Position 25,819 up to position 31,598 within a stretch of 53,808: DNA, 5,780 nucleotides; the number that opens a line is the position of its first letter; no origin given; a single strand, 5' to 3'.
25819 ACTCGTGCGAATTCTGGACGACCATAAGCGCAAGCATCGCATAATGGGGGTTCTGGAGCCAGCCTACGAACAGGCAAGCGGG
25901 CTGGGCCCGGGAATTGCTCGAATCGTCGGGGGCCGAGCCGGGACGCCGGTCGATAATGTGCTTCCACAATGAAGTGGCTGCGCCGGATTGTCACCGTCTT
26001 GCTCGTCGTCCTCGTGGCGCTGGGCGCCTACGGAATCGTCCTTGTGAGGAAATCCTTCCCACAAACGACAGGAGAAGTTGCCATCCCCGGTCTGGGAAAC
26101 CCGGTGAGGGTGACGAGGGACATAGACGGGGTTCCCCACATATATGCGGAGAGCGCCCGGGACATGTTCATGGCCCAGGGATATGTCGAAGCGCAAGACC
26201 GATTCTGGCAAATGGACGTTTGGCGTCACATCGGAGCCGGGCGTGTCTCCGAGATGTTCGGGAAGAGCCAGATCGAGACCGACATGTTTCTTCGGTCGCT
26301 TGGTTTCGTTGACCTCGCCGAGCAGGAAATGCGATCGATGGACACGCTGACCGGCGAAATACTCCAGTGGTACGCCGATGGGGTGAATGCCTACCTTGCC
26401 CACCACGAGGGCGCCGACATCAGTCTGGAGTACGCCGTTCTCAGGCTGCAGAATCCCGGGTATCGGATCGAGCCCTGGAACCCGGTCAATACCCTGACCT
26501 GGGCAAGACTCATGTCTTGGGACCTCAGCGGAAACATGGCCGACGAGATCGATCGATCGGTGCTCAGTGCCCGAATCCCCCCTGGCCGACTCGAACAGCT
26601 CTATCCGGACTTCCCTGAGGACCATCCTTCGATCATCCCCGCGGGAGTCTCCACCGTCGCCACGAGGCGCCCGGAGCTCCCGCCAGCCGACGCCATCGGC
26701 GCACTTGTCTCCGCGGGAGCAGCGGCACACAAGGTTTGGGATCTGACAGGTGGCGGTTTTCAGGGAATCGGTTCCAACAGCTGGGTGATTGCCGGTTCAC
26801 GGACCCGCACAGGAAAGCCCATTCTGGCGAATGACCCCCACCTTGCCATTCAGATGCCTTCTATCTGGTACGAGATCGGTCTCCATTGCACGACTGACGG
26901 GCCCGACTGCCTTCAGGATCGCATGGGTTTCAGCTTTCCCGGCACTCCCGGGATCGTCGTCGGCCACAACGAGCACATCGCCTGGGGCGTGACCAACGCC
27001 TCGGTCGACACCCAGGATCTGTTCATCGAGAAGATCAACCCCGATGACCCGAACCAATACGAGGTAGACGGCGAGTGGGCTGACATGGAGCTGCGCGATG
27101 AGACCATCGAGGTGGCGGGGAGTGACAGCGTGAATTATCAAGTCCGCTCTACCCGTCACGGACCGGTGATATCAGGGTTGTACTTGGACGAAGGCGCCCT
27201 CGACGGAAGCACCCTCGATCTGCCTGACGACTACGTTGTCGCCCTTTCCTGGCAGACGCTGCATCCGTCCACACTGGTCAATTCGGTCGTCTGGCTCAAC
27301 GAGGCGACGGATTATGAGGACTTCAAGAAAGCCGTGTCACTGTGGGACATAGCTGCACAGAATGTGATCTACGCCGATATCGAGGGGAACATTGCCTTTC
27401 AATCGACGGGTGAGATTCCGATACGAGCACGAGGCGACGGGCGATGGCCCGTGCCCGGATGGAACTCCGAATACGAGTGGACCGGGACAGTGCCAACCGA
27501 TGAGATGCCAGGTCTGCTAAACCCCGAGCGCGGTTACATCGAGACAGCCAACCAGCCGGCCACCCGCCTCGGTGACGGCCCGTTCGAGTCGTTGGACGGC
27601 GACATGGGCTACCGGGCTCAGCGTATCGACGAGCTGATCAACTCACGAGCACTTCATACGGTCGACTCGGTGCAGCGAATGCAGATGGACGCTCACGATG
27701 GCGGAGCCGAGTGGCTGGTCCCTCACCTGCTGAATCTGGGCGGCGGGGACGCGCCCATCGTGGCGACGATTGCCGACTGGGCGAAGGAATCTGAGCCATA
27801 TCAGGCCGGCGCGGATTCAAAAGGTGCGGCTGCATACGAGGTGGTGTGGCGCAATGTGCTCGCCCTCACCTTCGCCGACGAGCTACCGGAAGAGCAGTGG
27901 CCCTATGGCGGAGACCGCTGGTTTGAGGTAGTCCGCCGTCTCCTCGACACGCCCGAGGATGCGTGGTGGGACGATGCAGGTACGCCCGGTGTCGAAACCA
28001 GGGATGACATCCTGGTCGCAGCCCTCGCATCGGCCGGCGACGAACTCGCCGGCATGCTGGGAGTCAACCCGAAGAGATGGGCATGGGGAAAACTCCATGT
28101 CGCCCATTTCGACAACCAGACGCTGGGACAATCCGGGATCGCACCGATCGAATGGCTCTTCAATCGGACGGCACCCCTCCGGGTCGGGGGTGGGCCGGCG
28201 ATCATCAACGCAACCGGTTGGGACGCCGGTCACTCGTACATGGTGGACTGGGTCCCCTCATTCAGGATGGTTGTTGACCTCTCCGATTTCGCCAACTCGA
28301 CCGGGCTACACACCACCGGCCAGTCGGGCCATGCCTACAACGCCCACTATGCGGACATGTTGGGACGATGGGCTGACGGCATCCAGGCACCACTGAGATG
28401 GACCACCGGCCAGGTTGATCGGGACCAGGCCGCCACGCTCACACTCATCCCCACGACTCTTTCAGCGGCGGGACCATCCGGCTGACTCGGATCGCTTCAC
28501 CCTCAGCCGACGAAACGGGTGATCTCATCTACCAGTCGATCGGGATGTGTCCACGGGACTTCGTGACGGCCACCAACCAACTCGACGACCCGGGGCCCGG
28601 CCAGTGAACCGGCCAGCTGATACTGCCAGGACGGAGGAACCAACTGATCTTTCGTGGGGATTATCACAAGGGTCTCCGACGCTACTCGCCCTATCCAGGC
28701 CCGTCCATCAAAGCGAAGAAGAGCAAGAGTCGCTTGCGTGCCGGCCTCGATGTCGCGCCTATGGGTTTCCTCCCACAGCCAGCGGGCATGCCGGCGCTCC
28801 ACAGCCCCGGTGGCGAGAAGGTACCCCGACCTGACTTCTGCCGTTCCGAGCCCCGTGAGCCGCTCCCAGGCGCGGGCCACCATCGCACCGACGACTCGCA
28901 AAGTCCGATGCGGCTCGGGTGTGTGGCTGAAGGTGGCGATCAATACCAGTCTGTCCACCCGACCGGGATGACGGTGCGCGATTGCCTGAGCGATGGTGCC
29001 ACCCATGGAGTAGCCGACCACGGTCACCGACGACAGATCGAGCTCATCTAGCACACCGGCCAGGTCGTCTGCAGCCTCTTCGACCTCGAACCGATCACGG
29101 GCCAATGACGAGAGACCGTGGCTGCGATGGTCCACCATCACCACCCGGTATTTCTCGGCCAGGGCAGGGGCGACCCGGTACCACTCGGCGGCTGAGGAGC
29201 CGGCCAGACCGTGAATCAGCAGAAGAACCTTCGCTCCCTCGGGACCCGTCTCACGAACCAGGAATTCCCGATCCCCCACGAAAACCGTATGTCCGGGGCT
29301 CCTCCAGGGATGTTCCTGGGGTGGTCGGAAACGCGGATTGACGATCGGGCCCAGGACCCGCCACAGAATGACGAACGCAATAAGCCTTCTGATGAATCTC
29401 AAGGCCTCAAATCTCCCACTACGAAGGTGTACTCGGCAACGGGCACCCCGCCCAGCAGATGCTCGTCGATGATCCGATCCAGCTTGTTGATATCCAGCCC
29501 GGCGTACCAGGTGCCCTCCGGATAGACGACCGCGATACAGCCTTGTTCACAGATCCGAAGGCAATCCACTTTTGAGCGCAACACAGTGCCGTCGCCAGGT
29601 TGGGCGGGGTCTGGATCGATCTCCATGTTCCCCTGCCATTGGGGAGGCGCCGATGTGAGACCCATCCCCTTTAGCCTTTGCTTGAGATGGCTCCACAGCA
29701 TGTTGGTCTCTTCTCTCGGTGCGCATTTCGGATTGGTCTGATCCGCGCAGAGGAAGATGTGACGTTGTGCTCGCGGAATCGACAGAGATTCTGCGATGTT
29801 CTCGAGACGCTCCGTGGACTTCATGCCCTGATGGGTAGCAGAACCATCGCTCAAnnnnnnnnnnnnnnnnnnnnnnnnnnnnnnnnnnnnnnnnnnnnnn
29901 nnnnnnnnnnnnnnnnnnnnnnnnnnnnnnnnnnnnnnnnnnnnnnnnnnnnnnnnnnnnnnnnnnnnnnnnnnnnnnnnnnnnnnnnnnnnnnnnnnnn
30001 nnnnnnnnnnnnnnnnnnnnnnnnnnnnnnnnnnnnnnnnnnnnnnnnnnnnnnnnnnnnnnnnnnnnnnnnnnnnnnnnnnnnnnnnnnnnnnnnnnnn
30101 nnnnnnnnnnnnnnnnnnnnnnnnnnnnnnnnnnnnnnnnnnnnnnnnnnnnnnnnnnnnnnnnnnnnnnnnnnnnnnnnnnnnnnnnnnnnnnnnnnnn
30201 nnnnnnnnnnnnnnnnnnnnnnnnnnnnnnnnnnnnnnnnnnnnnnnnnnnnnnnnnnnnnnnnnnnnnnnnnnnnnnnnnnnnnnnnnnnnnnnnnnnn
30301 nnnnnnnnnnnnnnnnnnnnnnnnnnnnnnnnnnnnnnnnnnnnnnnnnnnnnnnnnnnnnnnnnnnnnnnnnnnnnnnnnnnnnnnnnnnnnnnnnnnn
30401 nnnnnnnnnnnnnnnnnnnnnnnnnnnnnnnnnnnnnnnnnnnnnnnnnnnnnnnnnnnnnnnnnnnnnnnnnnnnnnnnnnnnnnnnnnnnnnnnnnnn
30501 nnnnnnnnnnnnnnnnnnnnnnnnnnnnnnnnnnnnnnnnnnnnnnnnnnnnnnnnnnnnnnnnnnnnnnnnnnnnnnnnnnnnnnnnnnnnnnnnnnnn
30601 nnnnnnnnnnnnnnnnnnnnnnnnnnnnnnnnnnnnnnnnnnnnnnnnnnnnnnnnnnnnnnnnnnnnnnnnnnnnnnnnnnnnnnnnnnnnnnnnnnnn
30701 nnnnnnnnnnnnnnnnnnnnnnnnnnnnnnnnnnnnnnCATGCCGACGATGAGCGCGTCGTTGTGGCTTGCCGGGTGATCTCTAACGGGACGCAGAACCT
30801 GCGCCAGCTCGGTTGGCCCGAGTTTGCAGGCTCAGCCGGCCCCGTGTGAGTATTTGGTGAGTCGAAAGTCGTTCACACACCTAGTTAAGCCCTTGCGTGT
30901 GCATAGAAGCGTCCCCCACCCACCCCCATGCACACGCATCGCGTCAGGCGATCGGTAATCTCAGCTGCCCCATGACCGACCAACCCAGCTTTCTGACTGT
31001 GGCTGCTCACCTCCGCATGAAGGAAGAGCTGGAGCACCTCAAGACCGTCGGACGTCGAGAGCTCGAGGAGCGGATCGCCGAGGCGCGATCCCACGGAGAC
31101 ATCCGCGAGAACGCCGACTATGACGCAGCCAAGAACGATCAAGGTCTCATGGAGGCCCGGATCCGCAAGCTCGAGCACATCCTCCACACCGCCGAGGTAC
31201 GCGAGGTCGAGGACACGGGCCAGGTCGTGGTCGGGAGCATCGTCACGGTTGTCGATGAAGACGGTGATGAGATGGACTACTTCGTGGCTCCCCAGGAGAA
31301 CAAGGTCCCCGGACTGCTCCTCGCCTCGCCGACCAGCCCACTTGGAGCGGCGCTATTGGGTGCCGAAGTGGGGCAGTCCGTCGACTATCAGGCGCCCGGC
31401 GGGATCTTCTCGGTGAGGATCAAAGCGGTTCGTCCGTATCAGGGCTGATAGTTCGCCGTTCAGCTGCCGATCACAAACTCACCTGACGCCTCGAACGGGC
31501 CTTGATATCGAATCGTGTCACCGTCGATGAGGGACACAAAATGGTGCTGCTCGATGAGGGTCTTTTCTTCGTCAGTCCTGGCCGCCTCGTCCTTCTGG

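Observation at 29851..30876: selD encodes selenocysteine: the catalytic N-terminus is hidden behind an in-frame UGA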

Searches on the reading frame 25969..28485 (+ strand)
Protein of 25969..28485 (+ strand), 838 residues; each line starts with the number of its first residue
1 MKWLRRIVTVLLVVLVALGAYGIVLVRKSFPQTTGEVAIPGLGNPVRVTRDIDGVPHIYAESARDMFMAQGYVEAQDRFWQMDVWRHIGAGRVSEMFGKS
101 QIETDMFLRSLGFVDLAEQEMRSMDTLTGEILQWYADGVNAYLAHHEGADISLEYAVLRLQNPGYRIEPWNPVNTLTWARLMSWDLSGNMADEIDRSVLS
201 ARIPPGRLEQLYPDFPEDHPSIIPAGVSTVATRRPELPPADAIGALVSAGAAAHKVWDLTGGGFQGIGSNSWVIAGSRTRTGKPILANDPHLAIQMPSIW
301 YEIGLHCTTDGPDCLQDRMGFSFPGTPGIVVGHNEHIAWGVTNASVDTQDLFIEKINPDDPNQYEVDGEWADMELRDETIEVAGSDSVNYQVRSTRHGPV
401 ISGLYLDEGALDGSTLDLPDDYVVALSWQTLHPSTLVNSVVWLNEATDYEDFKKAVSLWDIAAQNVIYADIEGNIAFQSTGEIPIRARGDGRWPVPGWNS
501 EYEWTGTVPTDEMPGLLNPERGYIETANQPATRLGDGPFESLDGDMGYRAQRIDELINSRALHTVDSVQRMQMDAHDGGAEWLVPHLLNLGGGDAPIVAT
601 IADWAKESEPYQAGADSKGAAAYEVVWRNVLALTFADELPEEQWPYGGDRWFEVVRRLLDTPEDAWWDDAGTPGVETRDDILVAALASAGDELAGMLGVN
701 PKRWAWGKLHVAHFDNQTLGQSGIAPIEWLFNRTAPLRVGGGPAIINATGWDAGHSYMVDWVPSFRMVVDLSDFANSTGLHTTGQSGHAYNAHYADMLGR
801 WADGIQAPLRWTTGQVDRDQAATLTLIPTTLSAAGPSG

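Call 8: search_protein_families(library=ncbifam, proteins=[window:25969-28485:+])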
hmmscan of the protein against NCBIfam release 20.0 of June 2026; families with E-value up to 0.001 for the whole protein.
window:25969-28485:+ (838 aa): 1 family
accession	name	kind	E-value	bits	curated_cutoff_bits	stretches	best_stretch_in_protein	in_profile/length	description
NF051460.1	bi_acylase_PvdQ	equivalog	3e-16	58.5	950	1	268-475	212-410/763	bifunctional acylase PvdQ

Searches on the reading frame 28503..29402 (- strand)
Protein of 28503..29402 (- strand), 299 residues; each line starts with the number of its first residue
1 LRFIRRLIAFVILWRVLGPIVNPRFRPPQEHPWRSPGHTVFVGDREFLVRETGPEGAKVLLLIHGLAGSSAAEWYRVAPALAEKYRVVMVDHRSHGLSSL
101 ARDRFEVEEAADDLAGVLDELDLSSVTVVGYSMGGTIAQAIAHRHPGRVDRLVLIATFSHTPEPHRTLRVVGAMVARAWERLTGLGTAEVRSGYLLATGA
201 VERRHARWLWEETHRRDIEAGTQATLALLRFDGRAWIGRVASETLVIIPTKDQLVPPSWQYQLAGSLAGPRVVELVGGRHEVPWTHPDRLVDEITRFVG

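Call 8: search_protein_families(library=ncbifam, proteins=[window:28503-29402:-])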
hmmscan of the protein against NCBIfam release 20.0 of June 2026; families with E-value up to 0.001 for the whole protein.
window:28503-29402:- (299 aa): 32 families (the best 25 are shown)
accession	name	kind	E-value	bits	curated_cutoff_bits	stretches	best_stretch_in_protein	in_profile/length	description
NF051488.1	bifunc_PcaDC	exception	4e-34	118.4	390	1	50-298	5-250/375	bifunctional 3-oxoadipate enol-lactonase/4-carboxymuconolactone decarboxylase PcaDC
TIGR02427.1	protocat_pcaD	equivalog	4e-31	108.3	255.85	1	53-298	8-250/251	3-oxoadipate enol-lactonase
NF051487.1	bifunc_PcaCD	exception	1.9e-26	93.1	430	1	49-298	162-411/413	bifunctional 4-carboxymuconolactone decarboxylase/3-oxoadipate enol-lactonase PcaCD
TIGR03611.1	RutD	equivalog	5.6e-25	88.2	238.5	1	52-297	8-254/258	pyrimidine utilization protein D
NF050089.1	i_nPHAscl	equivalog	5.3e-23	81.5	300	1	51-161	12-121/288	intracellular short-chain-length polyhydroxyalkanoate depolymerase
TIGR03056.1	bchO_mg_che_rel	equivalog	7.3e-23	81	172.55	1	31-155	2-126/278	alpha/beta fold hydrolase BchO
NF011457.0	PRK14875.1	equivalog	8.2e-22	77.7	307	1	37-157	112-231/372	acetoin dehydrogenase dihydrolipoyllysine-residue acetyltransferase subunit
TIGR03695.1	menH_SHCHC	equivalog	1.5e-17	63.9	208.55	1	58-156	3-103/252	2-succinyl-6-hydroxy-2,4-cyclohexadiene-1-carboxylate synthase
NF052610.1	macro_16_ester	equivalog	1.9e-17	63.5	420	1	55-295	21-277/281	alpha/beta fold macrolide esterase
NF045632.1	hydroxlase_HsaD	equivalog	1.4e-16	60.3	400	1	38-156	15-136/290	4,5:9,10-diseco-3-hydroxy-5,9,17-trioxoandrosta-1(10),2-diene-4-oate hydrolase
NF007954.0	PRK10673.1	equivalog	1.5e-16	60.4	399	1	57-156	16-113/255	esterase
TIGR01738.1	bioH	equivalog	1.9e-16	60.5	206.95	1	55-159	2-100/245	pimeloyl-ACP methyl ester esterase BioH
NF053683.1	esterase_mleBRB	exception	1.2e-14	54.5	585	1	78-295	44-273/280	BRB family alpha/beta fold macrolide esterase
NF004514.1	PRK05855.1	equivalog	6.9e-14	51.3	455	1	43-136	8-103/578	SDR family oxidoreductase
NF053693.1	esterase_mleCBF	exception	2e-13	50.3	564.5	1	59-157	25-127/279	CBF family alpha/beta fold macrolide esterase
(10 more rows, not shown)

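Call 19: search_protein_families(library=pfam, proteins=[window:28503-29402:-], max_evalue=0.01)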
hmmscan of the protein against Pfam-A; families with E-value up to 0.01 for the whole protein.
window:28503-29402:- (299 aa): 10 families
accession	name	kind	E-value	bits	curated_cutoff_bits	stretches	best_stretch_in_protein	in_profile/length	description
PF00561.26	Abhydrolase_1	-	1.2e-33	117.2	25.8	1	59-173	2-117/245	alpha/beta hydrolase fold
PF12697.13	Abhydrolase_6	-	1e-20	75.8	26.3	1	60-292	1-216/217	Alpha/beta hydrolase family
PF12146.15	Hydrolase_4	-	3e-16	59.9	27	1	58-281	5-233/239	Serine aminopeptidase, S33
PF00975.26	Thioesterase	-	5e-06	27.3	26.4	1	60-148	3-90/226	Thioesterase domain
PF03096.20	Ndr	-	6.8e-05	22.2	23.3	1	106-161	81-136/283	Ndr family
PF07819.20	PGAP1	-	0.0001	22.5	24.3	1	123-162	90-132/233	PGAP1-like alpha/beta domain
PF07859.19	Abhydrolase_3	-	0.0014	18.9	25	1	100-261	48-185/210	alpha/beta hydrolase fold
PF02089.21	Palm_thioest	-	0.0027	17.9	26.8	1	61-155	3-106/254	Palmitoyl protein thioesterase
PF12695.13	Abhydrolase_5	-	0.0037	17.5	27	1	79-160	20-92/164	Alpha/beta hydrolase family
PF00756.26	Esterase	-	0.0062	16.8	22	1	126-158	117-149/251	Putative esterase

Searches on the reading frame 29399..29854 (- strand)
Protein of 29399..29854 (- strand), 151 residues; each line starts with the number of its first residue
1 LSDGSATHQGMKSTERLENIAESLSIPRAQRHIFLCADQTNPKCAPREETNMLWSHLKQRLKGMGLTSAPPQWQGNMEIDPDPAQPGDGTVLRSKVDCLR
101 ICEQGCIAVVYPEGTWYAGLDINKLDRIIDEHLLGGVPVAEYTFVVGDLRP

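Call 8: search_protein_families(library=ncbifam, proteins=[window:29399-29854:-])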
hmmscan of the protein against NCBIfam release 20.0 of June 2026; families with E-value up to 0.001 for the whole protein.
window:29399-29854:- (151 aa): 2 families
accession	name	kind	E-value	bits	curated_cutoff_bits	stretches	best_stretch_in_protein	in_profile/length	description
NF041612.1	fdxn_Clost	equivalog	5.3e-10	39.8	150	1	90-137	48-95/102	2Fe-2S ferredoxin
NF041613.1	fdxn_Azotob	equivalog_domain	1.6e-06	28.4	195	1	94-141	52-99/107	2Fe-2S ferredoxin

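Call 19: search_protein_families(library=pfam, proteins=[window:29399-29854:-], max_evalue=0.01)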
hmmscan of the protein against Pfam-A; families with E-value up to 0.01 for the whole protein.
window:29399-29854:- (151 aa): 0 families

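Call 64: find_homologous_proteins(query=window:29402-29824:-, max_evalue=0.00001)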
Query seq(141 aa) (141 aa): 4836 proteins with E <= 0.00001 among 4851 candidates; the best 120 are listed.
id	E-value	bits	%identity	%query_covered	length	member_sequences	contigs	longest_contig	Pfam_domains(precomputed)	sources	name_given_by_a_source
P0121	1.0e-92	326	100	100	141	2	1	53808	-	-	-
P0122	2.0e-72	260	77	100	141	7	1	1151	-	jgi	jgi:(2Fe-2S) ferredoxin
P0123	2.2e-72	260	78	100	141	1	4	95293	-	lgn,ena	-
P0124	8.9e-72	258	79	100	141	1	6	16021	-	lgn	-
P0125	2.4e-71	256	78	99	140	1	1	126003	-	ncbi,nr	ncbi:MAG TPA: (2Fe-2S) ferredoxin domain-containing protein [Acidimicrobiia bacterium]|nr:(2Fe-2S) f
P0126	3.1e-71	256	79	96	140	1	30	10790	-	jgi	jgi:(2Fe-2S) ferredoxin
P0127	3.6e-71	256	78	100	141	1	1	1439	-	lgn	-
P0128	4.0e-71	255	77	100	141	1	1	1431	-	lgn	-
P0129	4.3e-71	255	79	96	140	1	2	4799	-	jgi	jgi:(2Fe-2S) ferredoxin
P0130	9.3e-71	254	79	100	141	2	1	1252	-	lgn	-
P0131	1.1e-70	254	78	98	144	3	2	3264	-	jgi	-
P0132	1.2e-70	254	76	99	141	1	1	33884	-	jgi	jgi:(2Fe-2S) ferredoxin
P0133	1.3e-70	254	76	100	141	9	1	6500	-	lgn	-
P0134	1.6e-70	253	78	99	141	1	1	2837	-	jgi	jgi:(2Fe-2S) ferredoxin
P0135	2.2e-70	253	77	100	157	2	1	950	-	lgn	-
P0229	1.2e-67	244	73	100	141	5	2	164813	-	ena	-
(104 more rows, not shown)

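Call 65: find_encoding_contigs(protein=P0125, flank=4000, max_places=1)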
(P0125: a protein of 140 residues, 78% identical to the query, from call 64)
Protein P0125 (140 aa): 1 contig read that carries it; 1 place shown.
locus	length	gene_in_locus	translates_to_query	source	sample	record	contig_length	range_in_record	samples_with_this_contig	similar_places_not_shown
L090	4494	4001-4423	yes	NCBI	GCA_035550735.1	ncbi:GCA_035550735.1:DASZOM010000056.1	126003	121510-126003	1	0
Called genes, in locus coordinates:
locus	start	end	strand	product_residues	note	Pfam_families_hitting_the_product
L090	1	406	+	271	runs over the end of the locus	PF01063:Aminotran_4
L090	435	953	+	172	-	-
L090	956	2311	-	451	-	PF03448:MgtE_N, PF14841:FliG_M (faint), PF00571:CBS, PF01769:MgtE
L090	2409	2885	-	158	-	PF03449:GreA_GreB_N, PF01272:GreA_GreB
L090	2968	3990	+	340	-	PF00586:AIRS, PF02769:AIRS_C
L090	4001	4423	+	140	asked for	-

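Call 66: find_encoding_contigs(protein=P0229, flank=4000, max_places=1)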
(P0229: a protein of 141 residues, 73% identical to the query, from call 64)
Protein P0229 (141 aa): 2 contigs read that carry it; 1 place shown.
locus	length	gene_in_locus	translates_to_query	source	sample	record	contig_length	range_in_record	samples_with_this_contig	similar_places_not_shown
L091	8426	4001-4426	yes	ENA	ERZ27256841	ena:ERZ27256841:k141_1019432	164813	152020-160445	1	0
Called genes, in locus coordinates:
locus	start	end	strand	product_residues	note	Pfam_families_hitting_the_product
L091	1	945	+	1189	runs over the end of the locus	PF01855:POR_N, PF17147:PFOR_II, PF01558:POR, PF10371:EKR, PF00037:Fer4, PF12838:Fer4_7, PF13183:Fer4_8, PF13237:Fer4_10, +7 more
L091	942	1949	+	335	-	PF01180:DHO_dh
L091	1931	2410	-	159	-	PF02566:OsmC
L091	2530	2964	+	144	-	PF03625:DUF302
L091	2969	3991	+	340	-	PF00586:AIRS, PF02769:AIRS_C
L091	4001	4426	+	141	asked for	-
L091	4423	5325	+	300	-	PF07819:PGAP1 (faint), PF00561:Abhydrolase_1, PF12146:Hydrolase_4, PF12697:Abhydrolase_6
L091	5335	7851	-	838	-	PF01804:Penicil_amidase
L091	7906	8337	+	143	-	-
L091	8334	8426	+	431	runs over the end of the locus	-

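Call 67: find_encoding_contigs(protein=P0123, flank=4000, max_places=1)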
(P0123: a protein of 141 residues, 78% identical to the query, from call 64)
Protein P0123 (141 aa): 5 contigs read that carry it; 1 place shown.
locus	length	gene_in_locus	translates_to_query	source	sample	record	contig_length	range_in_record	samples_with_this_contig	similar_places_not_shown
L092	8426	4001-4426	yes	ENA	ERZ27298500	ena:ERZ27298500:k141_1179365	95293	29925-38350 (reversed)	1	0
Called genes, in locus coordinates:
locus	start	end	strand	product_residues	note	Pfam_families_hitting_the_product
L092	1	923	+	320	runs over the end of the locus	PF09084:NMT1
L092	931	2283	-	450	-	PF03448:MgtE_N, PF00571:CBS, PF01769:MgtE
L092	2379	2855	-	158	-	PF03449:GreA_GreB_N, PF01272:GreA_GreB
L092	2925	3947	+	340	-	PF00586:AIRS, PF02769:AIRS_C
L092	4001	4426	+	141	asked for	-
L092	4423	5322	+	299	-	PF07819:PGAP1 (faint), PF12146:Hydrolase_4, PF00561:Abhydrolase_1, PF12697:Abhydrolase_6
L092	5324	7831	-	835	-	PF01804:Penicil_amidase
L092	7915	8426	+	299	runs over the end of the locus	PF01040:UbiA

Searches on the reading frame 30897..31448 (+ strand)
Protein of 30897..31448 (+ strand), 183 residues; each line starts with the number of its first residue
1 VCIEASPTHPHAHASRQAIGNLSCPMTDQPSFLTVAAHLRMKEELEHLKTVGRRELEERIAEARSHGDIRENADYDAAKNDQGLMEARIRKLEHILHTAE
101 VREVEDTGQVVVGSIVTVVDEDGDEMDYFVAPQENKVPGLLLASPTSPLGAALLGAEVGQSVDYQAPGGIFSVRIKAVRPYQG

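Call 8: search_protein_families(library=ncbifam, proteins=[window:30897-31448:+])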
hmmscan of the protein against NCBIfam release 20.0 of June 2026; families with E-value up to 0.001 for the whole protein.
window:30897-31448:+ (183 aa): 13 families
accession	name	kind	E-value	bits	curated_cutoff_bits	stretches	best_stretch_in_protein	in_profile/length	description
TIGR01462.1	greA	subfamily_domain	9.6e-38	129.6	139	1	33-178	2-150/151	transcription elongation factor GreA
NF001263.0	PRK00226.1-4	equivalog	5.9e-36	123.7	145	1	28-179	4-158/160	transcription elongation factor GreA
NF001262.0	PRK00226.1-3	equivalog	8.7e-35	119.9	161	1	28-182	4-163/165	transcription elongation factor GreA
NF001261.0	PRK00226.1-2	equivalog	2e-32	112.2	167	1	33-178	6-154/157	transcription elongation factor GreA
NF001264.0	PRK00226.1-5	equivalog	8e-31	107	180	1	33-178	6-155/158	transcription elongation factor GreA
NF001260.0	PRK00226.1-1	equivalog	1.1e-21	77.2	234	1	32-178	7-156/160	transcription elongation factor GreA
NF002506.1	PRK01885.1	equivalog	3.7e-21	75.4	188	1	32-179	4-153/156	transcription elongation factor GreB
NF011309.0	PRK14720.1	equivalog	4.4e-18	64.8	714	1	31-178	749-900/906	transcription elongation factor GreA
TIGR01461.1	greB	equivalog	3e-16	59.5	171.05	1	32-178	4-152/156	transcription elongation factor GreB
NF004548.0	PRK05892.1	equivalog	8.3e-15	55.1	126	1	33-180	8-156/158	nucleoside diphosphate kinase regulator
NF004969.0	PRK06330.1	equivalog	3.5e-13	49.1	697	1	34-166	570-704/718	transcript cleavage factor/unknown domain fusion protein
NF004396.0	PRK05753.1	equivalog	1.9e-06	27.7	109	1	87-169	30-115/137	nucleoside diphosphate kinase regulator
NF004973.0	PRK06342.1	equivalog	7.8e-05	22.5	159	1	50-163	33-148/160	transcription elongation factor GreA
